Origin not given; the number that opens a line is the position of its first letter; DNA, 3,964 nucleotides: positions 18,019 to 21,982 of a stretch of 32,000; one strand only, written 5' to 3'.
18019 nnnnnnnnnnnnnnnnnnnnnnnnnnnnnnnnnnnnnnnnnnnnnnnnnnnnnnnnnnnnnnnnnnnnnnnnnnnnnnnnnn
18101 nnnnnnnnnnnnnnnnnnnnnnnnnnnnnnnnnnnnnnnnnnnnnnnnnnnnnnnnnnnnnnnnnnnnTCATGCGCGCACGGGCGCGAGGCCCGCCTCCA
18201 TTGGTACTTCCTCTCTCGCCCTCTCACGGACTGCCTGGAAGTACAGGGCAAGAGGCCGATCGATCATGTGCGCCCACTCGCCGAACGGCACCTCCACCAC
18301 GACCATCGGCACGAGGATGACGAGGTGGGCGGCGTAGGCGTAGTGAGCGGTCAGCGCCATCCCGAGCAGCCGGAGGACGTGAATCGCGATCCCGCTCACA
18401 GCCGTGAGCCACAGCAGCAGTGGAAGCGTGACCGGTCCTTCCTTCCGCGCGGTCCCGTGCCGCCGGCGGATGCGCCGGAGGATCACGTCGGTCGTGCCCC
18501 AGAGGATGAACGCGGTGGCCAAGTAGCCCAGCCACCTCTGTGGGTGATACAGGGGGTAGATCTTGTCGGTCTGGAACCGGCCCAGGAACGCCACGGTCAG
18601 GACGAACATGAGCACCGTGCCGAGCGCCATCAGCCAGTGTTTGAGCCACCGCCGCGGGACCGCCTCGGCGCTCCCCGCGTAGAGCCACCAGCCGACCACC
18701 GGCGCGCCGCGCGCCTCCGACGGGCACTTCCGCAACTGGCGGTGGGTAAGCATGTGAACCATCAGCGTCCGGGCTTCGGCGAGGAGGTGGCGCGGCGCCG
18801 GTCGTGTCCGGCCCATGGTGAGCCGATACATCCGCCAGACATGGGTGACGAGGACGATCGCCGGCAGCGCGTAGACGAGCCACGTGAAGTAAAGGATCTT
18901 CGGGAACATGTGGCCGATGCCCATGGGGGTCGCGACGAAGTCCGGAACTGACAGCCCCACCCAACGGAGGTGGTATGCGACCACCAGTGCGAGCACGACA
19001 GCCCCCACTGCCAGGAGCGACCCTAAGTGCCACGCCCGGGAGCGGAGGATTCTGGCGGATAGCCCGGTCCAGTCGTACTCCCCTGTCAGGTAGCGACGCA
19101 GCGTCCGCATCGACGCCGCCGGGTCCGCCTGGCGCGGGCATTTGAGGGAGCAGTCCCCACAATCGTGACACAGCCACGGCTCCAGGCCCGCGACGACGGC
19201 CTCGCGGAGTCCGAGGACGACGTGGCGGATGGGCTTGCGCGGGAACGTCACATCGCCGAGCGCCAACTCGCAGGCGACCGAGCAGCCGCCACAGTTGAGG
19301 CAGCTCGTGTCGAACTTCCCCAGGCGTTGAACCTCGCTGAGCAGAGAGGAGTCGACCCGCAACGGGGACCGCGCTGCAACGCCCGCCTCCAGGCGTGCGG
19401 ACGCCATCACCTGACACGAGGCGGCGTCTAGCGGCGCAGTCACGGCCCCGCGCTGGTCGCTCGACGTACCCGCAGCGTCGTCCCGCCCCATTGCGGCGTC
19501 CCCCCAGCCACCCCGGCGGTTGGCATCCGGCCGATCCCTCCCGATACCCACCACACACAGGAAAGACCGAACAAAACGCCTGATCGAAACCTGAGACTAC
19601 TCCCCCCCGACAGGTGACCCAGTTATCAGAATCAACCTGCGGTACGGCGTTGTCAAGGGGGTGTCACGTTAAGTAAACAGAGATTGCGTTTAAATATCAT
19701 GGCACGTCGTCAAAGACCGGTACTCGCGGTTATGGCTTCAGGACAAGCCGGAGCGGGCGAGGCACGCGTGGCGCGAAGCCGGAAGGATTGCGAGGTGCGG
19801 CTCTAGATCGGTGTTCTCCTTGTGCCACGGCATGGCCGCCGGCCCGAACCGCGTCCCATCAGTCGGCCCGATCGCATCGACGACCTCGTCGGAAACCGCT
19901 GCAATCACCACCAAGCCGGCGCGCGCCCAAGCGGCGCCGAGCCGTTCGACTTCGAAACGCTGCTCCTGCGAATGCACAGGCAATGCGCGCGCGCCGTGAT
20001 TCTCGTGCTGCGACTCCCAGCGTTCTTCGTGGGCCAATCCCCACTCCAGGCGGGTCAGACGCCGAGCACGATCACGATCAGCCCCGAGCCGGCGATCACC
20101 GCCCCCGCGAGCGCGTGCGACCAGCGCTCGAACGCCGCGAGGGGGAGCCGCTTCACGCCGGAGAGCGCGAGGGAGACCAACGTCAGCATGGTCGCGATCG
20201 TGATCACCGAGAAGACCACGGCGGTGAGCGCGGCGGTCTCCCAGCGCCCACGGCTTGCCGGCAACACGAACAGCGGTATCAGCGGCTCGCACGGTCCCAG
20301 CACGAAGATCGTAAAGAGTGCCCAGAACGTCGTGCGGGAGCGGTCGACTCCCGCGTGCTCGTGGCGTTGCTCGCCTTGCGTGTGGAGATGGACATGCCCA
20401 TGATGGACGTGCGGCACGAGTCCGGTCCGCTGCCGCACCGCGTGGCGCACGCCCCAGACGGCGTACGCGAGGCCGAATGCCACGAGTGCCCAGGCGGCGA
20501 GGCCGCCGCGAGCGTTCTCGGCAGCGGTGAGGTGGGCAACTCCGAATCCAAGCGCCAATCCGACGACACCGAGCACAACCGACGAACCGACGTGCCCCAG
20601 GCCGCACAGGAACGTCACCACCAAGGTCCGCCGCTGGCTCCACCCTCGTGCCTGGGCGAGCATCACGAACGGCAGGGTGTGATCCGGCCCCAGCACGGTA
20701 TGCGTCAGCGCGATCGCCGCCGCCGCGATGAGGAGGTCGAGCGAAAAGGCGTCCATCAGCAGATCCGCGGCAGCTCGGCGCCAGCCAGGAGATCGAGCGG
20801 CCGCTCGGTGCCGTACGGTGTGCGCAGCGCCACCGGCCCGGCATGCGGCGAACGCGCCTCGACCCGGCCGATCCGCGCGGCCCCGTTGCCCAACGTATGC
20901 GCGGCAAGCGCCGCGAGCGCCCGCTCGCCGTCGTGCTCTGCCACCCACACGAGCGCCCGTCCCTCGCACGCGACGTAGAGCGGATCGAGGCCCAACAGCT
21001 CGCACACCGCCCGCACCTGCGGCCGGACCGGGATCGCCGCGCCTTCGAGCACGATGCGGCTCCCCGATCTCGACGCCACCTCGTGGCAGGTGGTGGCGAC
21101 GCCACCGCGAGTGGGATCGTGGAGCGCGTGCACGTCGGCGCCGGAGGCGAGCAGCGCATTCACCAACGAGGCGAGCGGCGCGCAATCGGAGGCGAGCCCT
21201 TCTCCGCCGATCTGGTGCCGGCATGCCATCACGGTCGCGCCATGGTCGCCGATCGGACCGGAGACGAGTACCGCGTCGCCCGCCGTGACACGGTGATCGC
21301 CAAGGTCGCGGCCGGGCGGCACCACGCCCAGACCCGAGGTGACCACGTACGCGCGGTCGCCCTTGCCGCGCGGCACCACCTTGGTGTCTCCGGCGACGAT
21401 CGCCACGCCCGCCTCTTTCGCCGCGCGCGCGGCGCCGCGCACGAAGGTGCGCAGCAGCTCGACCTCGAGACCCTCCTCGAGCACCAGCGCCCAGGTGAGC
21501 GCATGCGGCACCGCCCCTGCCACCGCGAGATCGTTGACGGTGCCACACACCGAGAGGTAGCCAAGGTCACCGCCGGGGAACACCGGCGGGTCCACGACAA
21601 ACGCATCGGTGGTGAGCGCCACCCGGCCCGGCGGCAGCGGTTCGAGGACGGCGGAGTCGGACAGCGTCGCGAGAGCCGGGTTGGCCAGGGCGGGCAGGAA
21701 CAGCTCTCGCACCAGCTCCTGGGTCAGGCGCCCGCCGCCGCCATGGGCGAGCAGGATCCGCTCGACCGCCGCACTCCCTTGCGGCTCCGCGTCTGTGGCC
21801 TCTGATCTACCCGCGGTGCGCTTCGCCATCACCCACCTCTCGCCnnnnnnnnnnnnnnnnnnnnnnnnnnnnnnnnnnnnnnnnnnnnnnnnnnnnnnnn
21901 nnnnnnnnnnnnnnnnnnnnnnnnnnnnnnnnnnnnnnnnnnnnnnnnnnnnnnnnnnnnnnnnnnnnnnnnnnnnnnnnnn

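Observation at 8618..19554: Composite QmoC-like / HdrA / NuoEF / Mvh [NiFe]-hydrogenase operon: possibly a membrane-linked, NAD(H)-coupled, flavin-bifurcating hydrogenase of undescribed composition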

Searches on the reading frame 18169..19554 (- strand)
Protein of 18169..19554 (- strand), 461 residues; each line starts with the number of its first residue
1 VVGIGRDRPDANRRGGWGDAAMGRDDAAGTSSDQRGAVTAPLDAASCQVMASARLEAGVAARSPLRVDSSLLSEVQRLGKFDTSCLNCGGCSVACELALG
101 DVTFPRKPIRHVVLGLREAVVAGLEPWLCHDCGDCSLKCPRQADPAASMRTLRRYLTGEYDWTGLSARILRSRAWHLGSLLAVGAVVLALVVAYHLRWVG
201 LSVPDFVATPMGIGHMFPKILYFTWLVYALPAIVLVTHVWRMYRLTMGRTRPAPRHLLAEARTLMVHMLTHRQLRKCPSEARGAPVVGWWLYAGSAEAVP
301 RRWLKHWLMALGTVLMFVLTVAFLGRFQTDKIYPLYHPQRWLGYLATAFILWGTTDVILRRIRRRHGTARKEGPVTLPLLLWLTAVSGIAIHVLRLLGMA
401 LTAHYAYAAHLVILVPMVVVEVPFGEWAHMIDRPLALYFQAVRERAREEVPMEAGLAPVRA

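Call 4: search_protein_families(library=pfam, proteins=[window:18169-19554:-], max_evalue=0.01)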
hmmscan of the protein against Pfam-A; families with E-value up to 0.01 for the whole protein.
window:18169-19554:- (461 aa): 5 families
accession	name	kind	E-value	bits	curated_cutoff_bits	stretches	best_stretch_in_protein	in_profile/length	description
PF13183.11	Fer4_8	-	4.5e-07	30.7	27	1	84-141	4-66/68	4Fe-4S dicluster domain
PF13534.11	Fer4_17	-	2.4e-06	28.4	22.2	1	84-143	1-60/61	4Fe-4S dicluster domain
PF13187.11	Fer4_9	-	6.4e-06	26.5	27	1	85-142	2-50/52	4Fe-4S dicluster domain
PF12838.12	Fer4_7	-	0.00023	22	27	1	85-143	2-52/52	4Fe-4S dicluster domain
PF14697.11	Fer4_21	-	0.0057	17.2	35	0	83-96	6-19/59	4Fe-4S dicluster domain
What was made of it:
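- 18169..19407 (-): g1: QmoC-like subunit. The N-terminal part is an HdrC-like 2x[4Fe-4S] domain (Cys 36/39/42/46 and 80/83/86/90). The C-terminal part is a six-helix NarI/HdrE-like putative dihaem cytochrome b. It is the proposed quinone site. Pfam Fer4_8/17 (call 4).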

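Call 19: search_protein_families(library=ncbifam, proteins=[window:18169-19416:-], max_evalue=0.001)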
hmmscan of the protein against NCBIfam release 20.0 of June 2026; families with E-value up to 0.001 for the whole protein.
window:18169-19416:- (415 aa): 5 families
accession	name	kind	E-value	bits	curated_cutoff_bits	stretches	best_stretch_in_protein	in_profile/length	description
NF038018.1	qmoC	equivalog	6e-40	137.8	300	1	27-393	7-360/360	quinone-interacting membrane-bound oxidoreductase complex subunit QmoC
TIGR03290.1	CoB_CoM_SS_C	equivalog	8.4e-10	38.8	160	1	38-108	3-73/144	CoB--CoM heterodisulfide reductase subunit C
NF041779.1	hetero_SS_HdrC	equivalog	3.2e-06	26.8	350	1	38-108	32-101/198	ferredoxin:CoB-CoM heterodisulfide reductase subunit HdrC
NF011607.0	PRK15033.1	subfamily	0.0003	19.8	524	1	82-404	68-384/389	tricarballylate utilization 4Fe-4S protein TcuB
NF041890.1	hdrC_Methbact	equivalog_domain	0.00099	18.7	270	0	38-107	30-98/192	ferredoxin:CoB-CoM heterodisulfide reductase subunit HdrC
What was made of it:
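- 18169..19407 (-): NCBIfam qmoC aligns full-length at 137.8 bits, below the 300 cut-off (call 19).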

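Call 31: search_solved_structures(query=window:18169-19416:-, max_evalue=1)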
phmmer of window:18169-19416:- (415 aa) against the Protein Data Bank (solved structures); distinct sequences matched with E-value up to 1: 12.
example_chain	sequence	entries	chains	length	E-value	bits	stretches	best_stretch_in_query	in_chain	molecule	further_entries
7bkb_C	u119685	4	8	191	1.2e-05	27.9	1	37-107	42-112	CoB--CoM heterodisulfide reductase subunit C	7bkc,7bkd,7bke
9sfi_E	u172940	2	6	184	2.1e-05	27.1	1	37-109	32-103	H(2)/formate:CoB-CoM heterodisulfide,ferredoxin reductase subunit C2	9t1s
8rvu_c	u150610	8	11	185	2.5e-05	26.8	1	37-98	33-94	H(2):CoB-CoM heterodisulfide,ferredoxin reductase subunit C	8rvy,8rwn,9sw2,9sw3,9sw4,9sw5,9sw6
8rvv_C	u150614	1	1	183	2.6e-05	26.8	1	37-98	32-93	H(2):CoB-CoM heterodisulfide,ferredoxin reductase subunit C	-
5odc_C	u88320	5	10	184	0.0001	24.8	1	38-109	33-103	Heterodisulfide reductase, subunit C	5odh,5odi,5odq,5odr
9sfi_U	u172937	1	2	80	0.037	16.4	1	32-97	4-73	4Fe-4S binding protein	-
5t5i_G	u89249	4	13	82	0.044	16.1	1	35-97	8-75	Tungsten formylmethanofuran dehydrogenase subunit fwdG | Tungsten formylmethanofuran dehydrogenase, subunit G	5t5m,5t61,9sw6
8rja_E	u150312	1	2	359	0.14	14.5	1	38-99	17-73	Coenzyme F420 hydrogenase/dehydrogenase, beta subunit C terminus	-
8rja_F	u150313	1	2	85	0.43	12.9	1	34-97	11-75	NAD(P)H-quinone oxidoreductase subunit I, chloroplastic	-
6p8u_A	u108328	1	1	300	0.48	12.7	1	368-413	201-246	Nucleotidyltransferase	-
6p8j_C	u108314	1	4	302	0.49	12.7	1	368-413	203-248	Nucleotidyltransferase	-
6p82_A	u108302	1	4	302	0.49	12.7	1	368-413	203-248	Nucleotidyltransferase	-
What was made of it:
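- On Group 3c [NiFe]-hydrogenase (MvhAGD-HdrABC type): An HdrC-like domain exists only as the N-terminus of g1 (calls 19, 31).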

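Call 40: find_homologous_proteins(query=A2, max_evalue=0.00001)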
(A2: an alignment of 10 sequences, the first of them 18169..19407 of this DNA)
Query A2 (10 sequences) (412 aa, profile of the alignment): 3429 proteins with E <= 0.00001 among 8000 candidates; the best 120 are listed.
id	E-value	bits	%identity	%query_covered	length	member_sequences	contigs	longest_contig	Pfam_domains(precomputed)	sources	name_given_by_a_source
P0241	5.0e-207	706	48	92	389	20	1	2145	PF13183.12,PF13187.12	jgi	-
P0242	2.1e-205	701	47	92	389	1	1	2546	PF13183.12,PF13187.12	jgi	-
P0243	3.3e-205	700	49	93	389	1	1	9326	PF13534.12,PF13183.12,PF13187.12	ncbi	ncbi:MAG: 4Fe-4S dicluster domain-containing protein [Candidatus Sulfotelmatobacter sp.]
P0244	4.8e-205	699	48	93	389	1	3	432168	PF13534.12,PF13237.12,PF13183.12,PF13187.12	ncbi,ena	ncbi:MAG: 4Fe-4S dicluster domain-containing protein [Candidatus Sulfotelmatobacter sp.]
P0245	1.0e-204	698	49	93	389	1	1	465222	PF13534.12,PF13237.12,PF13183.12,PF13187.12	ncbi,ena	ncbi:MAG: 4Fe-4S dicluster domain-containing protein [Candidatus Sulfotelmatobacter sp.]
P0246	2.0e-204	697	48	92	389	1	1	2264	PF13534.12,PF13183.12,PF13187.12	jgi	-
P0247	2.1e-204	697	47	92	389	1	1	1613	PF13183.12,PF13187.12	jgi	-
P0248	4.4e-204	696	48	94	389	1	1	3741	PF13534.12,PF13183.12,PF13187.12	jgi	jgi:quinone-modifying oxidoreductase, subunit QmoC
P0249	5.4e-204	696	47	94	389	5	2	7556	PF13237.12,PF13183.12,PF13187.12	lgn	-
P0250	6.5e-204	696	50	96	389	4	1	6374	PF13534.12,PF13237.12,PF13183.12,PF13187.12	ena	-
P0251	8.5e-204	695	46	94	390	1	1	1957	PF13534.12,PF13183.12,PF13187.12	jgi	-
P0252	1.1e-203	695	47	95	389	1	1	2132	PF13183.12,PF13187.12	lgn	-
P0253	2.8e-203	694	51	95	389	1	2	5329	PF13534.12,PF13183.12,PF13187.12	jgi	jgi:quinone-modifying oxidoreductase subunit QmoC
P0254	5.8e-203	692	47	94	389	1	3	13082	PF13183.12,PF13187.12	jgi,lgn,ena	jgi:quinone-modifying oxidoreductase, subunit QmoC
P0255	7.6e-203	692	47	94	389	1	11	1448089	PF13183.12,PF13187.12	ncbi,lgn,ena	ncbi:MAG: 4Fe-4S dicluster domain-containing protein [Candidatus Sulfotelmatobacter sp.]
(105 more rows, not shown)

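Call 52: predict_structure(alignment_id=A4)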
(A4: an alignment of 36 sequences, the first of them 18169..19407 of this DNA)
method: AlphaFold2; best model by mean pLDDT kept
length: 412 residues; sequences in the alignment: 36
mean_pLDDT: 59.0   pTM: 0.52
mean pLDDT of the five models: 59.0, 57.5, 57.3, 55.6, 52.8
residues with pLDDT >= 90: 0; 70-90: 124; 50-70: 151; < 50: 137
segments of 3 or more residues with pLDDT < 50: 1-18, 28-61, 66-68, 70-101, 103-118, 224-247, 281-284
pLDDT, mean of each block of 10 residues (from residue 1): 46 44 49 36 34 41 48 42 32 39 46 47 66 70 75 78 54 58 68 73 75 68 46 40 44 64 65 57 53 75 82 65 70 84 81 73 72 63 68 71 54 49
secondary structure, 60 per line:
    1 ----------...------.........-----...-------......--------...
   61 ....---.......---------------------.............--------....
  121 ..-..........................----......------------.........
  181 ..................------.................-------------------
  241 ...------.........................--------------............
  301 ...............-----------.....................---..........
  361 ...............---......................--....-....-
elements in order: H20-28 H44-49 H58-64 H68-74 H96-108 H117-122 H124-149 H154-159 H172-198 H205-221 H250-274 H289-315 H327-347 H351-375 H379-400 H403-406 H408-411
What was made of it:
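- Tried and rejected: Only pLDDT 59 (call 52).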

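Call 56: fold_search(model_id=the predicted structure, library=pdb)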
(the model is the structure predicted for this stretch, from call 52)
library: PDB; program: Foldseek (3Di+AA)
matches with E <= 10: 184; with E <= 0.001: 0
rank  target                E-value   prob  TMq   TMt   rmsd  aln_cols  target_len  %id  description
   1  3egw_C                6.0e-01  0.33  0.17  0.26  14.3       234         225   14  The crystal structure of the NarGHI mutant NarH - C16A (released 2010-03-02)
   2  8glv_Em               8.6e-01  0.08  0.11  0.09  26.2       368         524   17  96-nm repeat unit of doublet microtubules from Chlamydomonas reinhardtii flagella (released 2023-05-31)
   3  5jdh                  8.6e-01  0.06  0.09  0.11  21.1       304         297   15  Structural mechanisms of extracellular ion exchange and induced binding-site occlusion in the sodium-calcium exchanger N (released 2016-05-11)
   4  7p5c_A                8.9e-01  0.12  0.14  0.14  35.2       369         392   14  Cryo-EM structure of human TTYH3 in Ca2+ and GDN (released 2021-08-11)
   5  7p5j_A                1.1e+00  0.08  0.11  0.12  37.9       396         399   14  Cryo-EM structure of human TTYH1 in GDN (released 2021-08-11)
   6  1siw_C                1.2e+00  0.60  0.22  0.37  12.9       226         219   14  Crystal structure of the apomolybdo-NarGHI (released 2004-06-08)
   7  9tbd_A                1.2e+00  0.13  0.15  0.21  20.6       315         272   16  Cryo-EM structure of the light-driven sodium pump ErNaR in the pentameric form (released 2025-12-17)
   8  5hxh_A                1.3e+00  0.06  0.09  0.11  21.5       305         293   14  Structural mechanisms of extracellular ion exchange and induced binding-site occlusion in the sodium-calcium exchanger (released 2016-05-11)
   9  8pw5_p                1.9e+00  0.21  0.19  0.28  19.3       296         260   10  CS respirasome from murine liver (released 2024-04-24)
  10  6pvq_A                2.0e+00  0.28  0.21  0.16  14.7       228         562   12  Cryo-EM structure of mouse TRPV3-Y564A in intermediate state at 37 degrees Celsius (released 2019-10-23)
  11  9vny_F                2.0e+00  0.06  0.14  0.16  24.0       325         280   16  Cryo-EM structure of Gi coupled Sphingosine 1-phosphate receptor bound with CYM5442 (released 2026-01-28)
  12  8xn1_B                2.1e+00  0.13  0.14  0.16  21.5       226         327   11  Cryo-EM structure of human ZnT3, in the presence of zinc, determined in an inward-facing conformation (released 2024-10-30)
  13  2ch7_A                2.1e+00  0.06  0.10  0.13  51.5       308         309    9  Crystal structure of the cytoplasmic domain of a bacterial chemoreceptor from Thermotoga maritima (released 2006-04-18)
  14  7q21_E                2.2e+00  0.44  0.22  0.41  12.7       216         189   12  III2-IV2 respiratory supercomplex from Corynebacterium glutamicum (released 2022-02-02)
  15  4cad_L                2.3e+00  0.07  0.13  0.17  20.3       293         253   11  Mechanism of farnesylated CAAX protein processing by the integral membrane protease Rce1 (released 2013-11-27)
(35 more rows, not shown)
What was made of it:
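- Tried and rejected: Foldseek against PDB gave nothing significant; NarI ranked first at E 0.6 (call 56).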

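Call 57: search_protein_families(library=pfam, alignment_id=A4, max_evalue=0.01)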
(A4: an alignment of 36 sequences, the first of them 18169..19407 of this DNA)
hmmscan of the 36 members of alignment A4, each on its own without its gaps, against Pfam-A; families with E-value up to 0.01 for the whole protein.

A. member 1, window:18169-19407:- (412 aa): 5 families
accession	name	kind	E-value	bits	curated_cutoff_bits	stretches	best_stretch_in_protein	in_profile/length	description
PF13183.11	Fer4_8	-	4.4e-07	30.8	27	1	35-92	4-66/68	4Fe-4S dicluster domain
PF13534.11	Fer4_17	-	2.2e-06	28.5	22.2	1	35-94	1-60/61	4Fe-4S dicluster domain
PF13187.11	Fer4_9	-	9.7e-06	26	27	1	36-93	2-50/52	4Fe-4S dicluster domain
PF12838.12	Fer4_7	-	0.00021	22.1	27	1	36-94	2-52/52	4Fe-4S dicluster domain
PF14697.11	Fer4_21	-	0.0046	17.5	35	0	34-47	6-19/59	4Fe-4S dicluster domain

B. families by the number of members that match (of 36 scanned): 10 families
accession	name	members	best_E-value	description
PF13183.11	Fer4_8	36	5.1e-08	4Fe-4S dicluster domain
PF13187.11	Fer4_9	36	1.7e-07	4Fe-4S dicluster domain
PF13534.11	Fer4_17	36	3e-07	4Fe-4S dicluster domain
PF12838.12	Fer4_7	35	2.2e-06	4Fe-4S dicluster domain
PF13237.11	Fer4_10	33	9.7e-06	4Fe-4S dicluster domain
PF14697.11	Fer4_21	26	0.00048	4Fe-4S dicluster domain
PF02665.19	Nitrate_red_gam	18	6.4e-07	Nitrate reductase gamma subunit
PF12797.12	Fer4_2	6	0.0023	4Fe-4S binding domain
PF12837.12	Fer4_6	2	0.001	4Fe-4S binding domain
PF12606.13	RELT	1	0.0081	Tumour necrosis factor receptor superfamily member 19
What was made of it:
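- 18169..19407 (-): 18 of 36 family members hit Pfam Nitrate_red_gam (call 57).
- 18 of 36 relatives hit the NarI Pfam family (call 57). The window's own g1 does not itself reach the NarI Pfam model (calls 4, 57), and it scores below the qmoC cut-off (call 19).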

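Call 93: search_protein_representatives(protein=window:18169-19407:-)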
Query: 412 residues. Proteins with E-value up to 0.001 (for the whole library): 1145; up to 1e-10: 394; up to 1e-30: 74. The best 150 are listed.
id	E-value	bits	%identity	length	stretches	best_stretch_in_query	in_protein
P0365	8.1e-152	522.6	58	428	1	8-410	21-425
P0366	4.4e-99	348.9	50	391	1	18-400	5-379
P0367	2.4e-88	313.5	63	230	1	184-410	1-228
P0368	3.7e-81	289.8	53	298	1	100-399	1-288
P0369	2.4e-75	270.7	46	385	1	19-400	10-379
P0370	1.2e-71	258.6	39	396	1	16-399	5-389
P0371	8.7e-71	255.7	38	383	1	21-400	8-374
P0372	2.4e-68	247.7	37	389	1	19-397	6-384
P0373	6.4e-68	246.2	39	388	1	17-410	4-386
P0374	5.9e-66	239.8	44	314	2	252-405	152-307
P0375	5.2e-65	236.7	43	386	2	17-144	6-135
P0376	1.4e-64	235.2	36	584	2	17-399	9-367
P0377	6.2e-63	229.8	37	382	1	26-406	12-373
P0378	3.4e-62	227.4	38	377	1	17-396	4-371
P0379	1.3e-61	225.5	36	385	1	17-407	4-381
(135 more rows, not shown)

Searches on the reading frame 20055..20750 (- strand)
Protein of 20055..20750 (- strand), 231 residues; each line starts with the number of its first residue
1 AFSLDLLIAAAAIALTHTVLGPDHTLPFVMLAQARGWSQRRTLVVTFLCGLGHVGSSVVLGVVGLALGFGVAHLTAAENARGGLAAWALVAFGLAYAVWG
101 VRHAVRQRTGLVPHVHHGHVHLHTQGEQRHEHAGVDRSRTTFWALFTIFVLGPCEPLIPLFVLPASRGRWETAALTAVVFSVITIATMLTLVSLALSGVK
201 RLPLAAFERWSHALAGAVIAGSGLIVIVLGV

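Call 7: search_protein_families(library=pfam, proteins=[window:20055-20750:-], max_evalue=0.001)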
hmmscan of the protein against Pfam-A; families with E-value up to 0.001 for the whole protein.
window:20055-20750:- (231 aa): 1 family
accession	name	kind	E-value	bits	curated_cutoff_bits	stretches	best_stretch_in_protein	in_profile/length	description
PF13386.12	DsbD_2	-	2e-06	28.3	24.9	1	27-219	19-194/199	Cytochrome C biogenesis protein transmembrane region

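Call 19: search_protein_families(library=ncbifam, proteins=[window:20055-20750:-], max_evalue=0.001)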
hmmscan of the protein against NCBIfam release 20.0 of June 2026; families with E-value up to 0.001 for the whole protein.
window:20055-20750:- (231 aa): 0 families
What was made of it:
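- Checked: The "Ni-transporter" (20750..20055) gives only a weak DsbD_2 hit (E 2e-6, call 7) and no NCBIfam hit (call 19).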

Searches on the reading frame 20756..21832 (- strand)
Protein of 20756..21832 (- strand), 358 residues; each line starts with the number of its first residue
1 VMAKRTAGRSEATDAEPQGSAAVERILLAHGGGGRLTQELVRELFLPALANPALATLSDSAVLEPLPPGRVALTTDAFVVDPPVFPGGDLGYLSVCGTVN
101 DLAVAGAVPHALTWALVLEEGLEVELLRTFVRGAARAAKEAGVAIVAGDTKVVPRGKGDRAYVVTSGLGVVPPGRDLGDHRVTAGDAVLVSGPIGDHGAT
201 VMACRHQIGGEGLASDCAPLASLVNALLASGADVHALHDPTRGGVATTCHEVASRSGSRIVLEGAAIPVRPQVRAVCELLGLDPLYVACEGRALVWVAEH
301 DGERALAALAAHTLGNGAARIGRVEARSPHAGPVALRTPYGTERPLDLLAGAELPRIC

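Call 8: search_protein_families(library=pfam, proteins=[window:20756-21832:-], max_evalue=0.001)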
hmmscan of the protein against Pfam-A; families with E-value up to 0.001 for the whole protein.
window:20756-21832:- (358 aa): 2 families
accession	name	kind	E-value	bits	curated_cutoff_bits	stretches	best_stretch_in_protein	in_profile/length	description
PF02769.27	AIRS_C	-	2.3e-23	83.5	23.1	1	184-327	2-148/156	AIR synthase related protein, C-terminal domain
PF00586.29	AIRS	-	1.9e-20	73.8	24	1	59-171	3-112/112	AIR synthase related protein, N-terminal domain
